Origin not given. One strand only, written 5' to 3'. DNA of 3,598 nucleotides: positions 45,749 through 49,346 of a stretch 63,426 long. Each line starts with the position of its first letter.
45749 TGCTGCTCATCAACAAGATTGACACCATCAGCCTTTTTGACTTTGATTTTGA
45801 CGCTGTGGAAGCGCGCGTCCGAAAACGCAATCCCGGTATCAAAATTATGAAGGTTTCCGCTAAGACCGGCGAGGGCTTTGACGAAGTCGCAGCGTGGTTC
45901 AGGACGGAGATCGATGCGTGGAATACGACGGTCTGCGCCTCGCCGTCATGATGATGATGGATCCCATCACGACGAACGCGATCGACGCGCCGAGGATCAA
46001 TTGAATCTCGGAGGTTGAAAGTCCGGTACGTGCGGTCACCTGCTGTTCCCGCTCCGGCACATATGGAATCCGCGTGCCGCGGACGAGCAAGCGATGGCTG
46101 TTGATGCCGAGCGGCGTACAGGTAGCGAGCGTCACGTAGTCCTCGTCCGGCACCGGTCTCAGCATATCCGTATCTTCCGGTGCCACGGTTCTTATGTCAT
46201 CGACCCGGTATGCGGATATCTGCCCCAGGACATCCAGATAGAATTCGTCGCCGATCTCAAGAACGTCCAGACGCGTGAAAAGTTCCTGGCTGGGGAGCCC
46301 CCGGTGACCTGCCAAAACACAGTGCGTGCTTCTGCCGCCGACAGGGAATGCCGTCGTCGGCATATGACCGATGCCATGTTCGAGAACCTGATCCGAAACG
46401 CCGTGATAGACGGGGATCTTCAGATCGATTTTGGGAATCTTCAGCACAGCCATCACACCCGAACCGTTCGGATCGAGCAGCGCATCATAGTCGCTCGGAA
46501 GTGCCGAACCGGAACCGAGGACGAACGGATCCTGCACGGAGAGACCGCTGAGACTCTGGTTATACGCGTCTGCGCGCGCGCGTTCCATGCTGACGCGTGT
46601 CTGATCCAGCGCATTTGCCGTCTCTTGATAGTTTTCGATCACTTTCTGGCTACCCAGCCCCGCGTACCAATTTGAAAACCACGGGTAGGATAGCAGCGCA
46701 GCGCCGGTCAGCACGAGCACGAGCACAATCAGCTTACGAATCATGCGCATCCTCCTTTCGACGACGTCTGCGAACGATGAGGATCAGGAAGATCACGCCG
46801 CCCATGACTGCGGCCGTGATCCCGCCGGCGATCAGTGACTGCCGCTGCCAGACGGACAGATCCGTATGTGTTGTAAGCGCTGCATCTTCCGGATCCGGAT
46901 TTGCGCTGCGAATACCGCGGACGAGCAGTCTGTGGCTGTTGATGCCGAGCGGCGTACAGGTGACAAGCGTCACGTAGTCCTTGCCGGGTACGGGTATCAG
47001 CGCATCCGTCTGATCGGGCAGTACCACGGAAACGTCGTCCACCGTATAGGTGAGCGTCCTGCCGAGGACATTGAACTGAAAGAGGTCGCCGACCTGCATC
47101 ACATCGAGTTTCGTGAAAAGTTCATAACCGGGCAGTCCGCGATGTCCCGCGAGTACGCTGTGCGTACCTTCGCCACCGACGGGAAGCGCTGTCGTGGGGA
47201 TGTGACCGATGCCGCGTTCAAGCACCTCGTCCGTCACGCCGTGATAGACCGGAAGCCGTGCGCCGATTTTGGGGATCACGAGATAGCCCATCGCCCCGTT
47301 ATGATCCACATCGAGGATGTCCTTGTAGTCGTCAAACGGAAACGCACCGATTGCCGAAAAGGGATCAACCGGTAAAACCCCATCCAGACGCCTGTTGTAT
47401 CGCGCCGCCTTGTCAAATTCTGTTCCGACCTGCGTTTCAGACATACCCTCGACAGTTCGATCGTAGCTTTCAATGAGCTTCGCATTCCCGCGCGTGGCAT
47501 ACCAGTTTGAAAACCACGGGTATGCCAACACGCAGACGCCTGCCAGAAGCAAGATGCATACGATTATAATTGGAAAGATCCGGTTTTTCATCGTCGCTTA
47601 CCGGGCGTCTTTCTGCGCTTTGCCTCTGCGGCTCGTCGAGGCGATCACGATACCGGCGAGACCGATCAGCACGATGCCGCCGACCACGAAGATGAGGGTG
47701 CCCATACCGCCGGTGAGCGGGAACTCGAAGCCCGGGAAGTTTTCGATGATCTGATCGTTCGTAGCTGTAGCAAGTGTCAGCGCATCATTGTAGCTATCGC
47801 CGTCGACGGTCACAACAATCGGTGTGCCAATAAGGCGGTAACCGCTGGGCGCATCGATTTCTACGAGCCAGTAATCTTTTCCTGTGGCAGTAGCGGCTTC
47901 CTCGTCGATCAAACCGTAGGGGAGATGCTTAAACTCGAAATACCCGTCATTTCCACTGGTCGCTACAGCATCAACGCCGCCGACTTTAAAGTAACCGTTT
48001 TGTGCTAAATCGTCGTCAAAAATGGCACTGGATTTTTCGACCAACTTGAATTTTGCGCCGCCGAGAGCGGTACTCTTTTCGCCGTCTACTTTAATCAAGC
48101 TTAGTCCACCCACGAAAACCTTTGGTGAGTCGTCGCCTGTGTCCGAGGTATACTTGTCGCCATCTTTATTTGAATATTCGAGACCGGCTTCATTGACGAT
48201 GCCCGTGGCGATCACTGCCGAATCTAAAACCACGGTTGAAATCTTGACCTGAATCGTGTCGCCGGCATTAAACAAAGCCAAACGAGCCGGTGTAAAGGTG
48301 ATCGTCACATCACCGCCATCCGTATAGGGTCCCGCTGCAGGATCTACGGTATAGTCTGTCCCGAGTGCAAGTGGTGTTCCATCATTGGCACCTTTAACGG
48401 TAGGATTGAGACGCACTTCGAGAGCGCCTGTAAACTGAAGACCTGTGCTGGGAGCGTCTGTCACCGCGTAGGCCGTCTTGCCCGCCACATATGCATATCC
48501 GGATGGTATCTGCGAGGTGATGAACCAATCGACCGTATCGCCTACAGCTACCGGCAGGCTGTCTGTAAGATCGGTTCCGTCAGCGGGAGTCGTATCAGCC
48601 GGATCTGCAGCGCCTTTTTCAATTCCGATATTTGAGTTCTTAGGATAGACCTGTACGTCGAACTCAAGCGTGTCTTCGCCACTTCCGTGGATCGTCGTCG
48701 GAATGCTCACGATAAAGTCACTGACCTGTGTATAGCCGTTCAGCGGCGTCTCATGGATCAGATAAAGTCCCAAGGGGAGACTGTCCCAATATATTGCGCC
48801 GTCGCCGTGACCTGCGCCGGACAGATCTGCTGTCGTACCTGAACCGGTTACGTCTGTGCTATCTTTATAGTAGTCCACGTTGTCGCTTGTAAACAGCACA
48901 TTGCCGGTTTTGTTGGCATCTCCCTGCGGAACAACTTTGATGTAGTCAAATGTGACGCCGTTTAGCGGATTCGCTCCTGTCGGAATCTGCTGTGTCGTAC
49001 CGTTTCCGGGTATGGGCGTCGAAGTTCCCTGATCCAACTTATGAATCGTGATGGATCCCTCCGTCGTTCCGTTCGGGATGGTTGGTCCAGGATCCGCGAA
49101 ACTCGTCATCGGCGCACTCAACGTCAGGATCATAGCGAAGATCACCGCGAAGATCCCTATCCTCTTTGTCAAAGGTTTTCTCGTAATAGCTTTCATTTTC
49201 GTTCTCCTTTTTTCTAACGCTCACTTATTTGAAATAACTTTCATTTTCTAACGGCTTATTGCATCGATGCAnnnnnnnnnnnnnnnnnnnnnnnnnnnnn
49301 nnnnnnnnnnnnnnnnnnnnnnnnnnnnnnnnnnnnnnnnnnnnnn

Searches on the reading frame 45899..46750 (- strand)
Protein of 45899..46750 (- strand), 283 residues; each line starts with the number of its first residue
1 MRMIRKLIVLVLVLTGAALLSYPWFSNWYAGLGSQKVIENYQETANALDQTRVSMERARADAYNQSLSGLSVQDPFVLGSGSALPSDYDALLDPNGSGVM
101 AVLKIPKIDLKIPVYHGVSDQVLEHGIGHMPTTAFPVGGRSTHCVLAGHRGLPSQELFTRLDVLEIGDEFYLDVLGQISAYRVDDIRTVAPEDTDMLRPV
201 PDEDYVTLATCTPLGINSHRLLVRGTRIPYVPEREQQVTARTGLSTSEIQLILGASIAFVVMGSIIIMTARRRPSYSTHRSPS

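Call 5: search_protein_families(library=pfam, proteins=[window:45899-46750:-], max_evalue=0.01)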
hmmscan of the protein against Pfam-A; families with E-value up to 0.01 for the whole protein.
window:45899-46750:- (283 aa): 1 family
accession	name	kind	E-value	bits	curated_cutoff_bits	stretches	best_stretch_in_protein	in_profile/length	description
PF04203.18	Sortase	-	9.9e-28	96.8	26.6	1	103-227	1-124/125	Sortase domain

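Call 56: search_protein_families(library=ncbifam, proteins=[window:45899-46750:-], max_evalue=0.001)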
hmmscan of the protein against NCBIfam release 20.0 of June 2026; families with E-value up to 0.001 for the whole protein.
window:45899-46750:- (283 aa): 6 families
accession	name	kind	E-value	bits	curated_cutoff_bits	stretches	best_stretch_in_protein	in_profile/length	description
NF033745.1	class_C_sortase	subfamily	3.3e-73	246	160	1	10-227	2-220/220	class C sortase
TIGR01076.1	sortase_fam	subfamily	7.3e-47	158.6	39.35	1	102-235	2-135/136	sortase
NF058671.1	sortase_SrtD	exception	9.6e-23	80.8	140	1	89-214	53-171/187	class D sortase, LPxTATN-specific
NF033747.1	class_E_sortase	subfamily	8.3e-22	78.1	160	1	12-225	8-203/211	class E sortase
NF033746.1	class_D_sortase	subfamily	8.7e-22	77.4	165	1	98-214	8-117/135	class D sortase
TIGR03784.1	marine_sortase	equivalog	1.5e-08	34.5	158.25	1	100-215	51-160/174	class GN sortase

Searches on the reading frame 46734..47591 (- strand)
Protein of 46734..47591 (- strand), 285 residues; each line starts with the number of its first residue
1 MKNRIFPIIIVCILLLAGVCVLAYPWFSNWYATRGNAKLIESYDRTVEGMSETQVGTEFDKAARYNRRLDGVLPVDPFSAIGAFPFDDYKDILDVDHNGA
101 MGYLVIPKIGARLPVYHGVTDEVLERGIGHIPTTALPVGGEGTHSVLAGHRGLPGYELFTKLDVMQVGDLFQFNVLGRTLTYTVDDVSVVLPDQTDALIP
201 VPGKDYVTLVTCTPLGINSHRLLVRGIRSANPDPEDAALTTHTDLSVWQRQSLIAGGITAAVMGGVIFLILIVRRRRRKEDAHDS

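Call 5: search_protein_families(library=pfam, proteins=[window:46734-47591:-], max_evalue=0.01)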
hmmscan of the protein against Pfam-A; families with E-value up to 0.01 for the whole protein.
window:46734-47591:- (285 aa): 1 family
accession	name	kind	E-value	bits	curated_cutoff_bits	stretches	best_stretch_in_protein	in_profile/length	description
PF04203.18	Sortase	-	1.3e-25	90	26.6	1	104-226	1-122/125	Sortase domain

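Call 56: search_protein_families(library=ncbifam, proteins=[window:46734-47591:-], max_evalue=0.001)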
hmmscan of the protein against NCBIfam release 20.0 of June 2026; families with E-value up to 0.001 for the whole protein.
window:46734-47591:- (285 aa): 6 families
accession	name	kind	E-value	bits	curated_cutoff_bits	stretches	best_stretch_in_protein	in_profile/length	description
NF033745.1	class_C_sortase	subfamily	2e-73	246.7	160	1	12-228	2-220/220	class C sortase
TIGR01076.1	sortase_fam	subfamily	1.6e-42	144.6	39.35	1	102-230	1-129/136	sortase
NF058671.1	sortase_SrtD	exception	3.1e-21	75.9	140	1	13-215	4-171/187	class D sortase, LPxTATN-specific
NF033747.1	class_E_sortase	subfamily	7.7e-21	74.9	160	1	14-226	8-203/211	class E sortase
NF033746.1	class_D_sortase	subfamily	1.8e-20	73.1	165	1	96-215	5-117/135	class D sortase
TIGR03784.1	marine_sortase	equivalog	8.3e-08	32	158.25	1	102-216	52-160/174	class GN sortase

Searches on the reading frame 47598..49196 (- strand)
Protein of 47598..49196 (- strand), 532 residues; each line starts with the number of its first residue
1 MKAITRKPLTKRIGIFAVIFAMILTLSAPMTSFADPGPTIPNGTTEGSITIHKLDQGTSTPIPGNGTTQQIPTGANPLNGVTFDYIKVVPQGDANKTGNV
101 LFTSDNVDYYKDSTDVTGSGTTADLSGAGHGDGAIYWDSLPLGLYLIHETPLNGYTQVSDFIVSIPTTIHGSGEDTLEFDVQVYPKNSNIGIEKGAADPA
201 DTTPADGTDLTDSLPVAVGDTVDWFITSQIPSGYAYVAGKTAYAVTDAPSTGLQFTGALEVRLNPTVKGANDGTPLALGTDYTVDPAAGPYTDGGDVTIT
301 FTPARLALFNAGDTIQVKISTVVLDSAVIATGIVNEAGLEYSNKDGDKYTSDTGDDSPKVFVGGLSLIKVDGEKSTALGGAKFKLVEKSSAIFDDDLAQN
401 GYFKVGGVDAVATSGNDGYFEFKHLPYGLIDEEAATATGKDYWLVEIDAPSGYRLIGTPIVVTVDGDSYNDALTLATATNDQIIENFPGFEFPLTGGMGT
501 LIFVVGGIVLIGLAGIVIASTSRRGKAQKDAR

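Call 5: search_protein_families(library=pfam, proteins=[window:47598-49196:-], max_evalue=0.01)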
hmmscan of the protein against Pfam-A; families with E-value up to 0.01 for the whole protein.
window:47598-49196:- (532 aa): 4 families
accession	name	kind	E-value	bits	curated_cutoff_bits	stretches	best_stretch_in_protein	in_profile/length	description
PF17802.7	SpaA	-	4.1e-18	65.8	23.1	1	364-470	2-82/91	Prealbumin-like fold domain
PF16555.11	GramPos_pilinD1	-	9.1e-11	42.9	23.1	1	45-188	2-160/160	Gram-positive pilin subunit D1, N-terminal domain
PF16569.11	GramPos_pilinBB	-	3.2e-09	38.1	30.5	1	218-344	1-115/116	Gram-positive pilin backbone subunit 2, Cna-B-like domain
PF20623.4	Sgo0707_N2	-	0.0072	16.2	27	0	252-327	42-112/141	Sgo0707 N2 domain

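Call 56: search_protein_families(library=ncbifam, proteins=[window:47598-49196:-], max_evalue=0.001)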
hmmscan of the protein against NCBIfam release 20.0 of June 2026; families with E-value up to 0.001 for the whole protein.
window:47598-49196:- (532 aa): 2 families
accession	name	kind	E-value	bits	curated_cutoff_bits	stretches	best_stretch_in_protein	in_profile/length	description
NF033902.0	iso_D2_wall_anc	subfamily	6.6e-75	252.9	95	1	15-518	14-536/540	SpaH/EbpB family LPXTG-anchored major pilin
TIGR04226.1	RrgB_K2N_iso_D2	domain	3.7e-16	60.1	30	1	209-342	14-123/123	isopeptide-forming domain-containing fimbrial protein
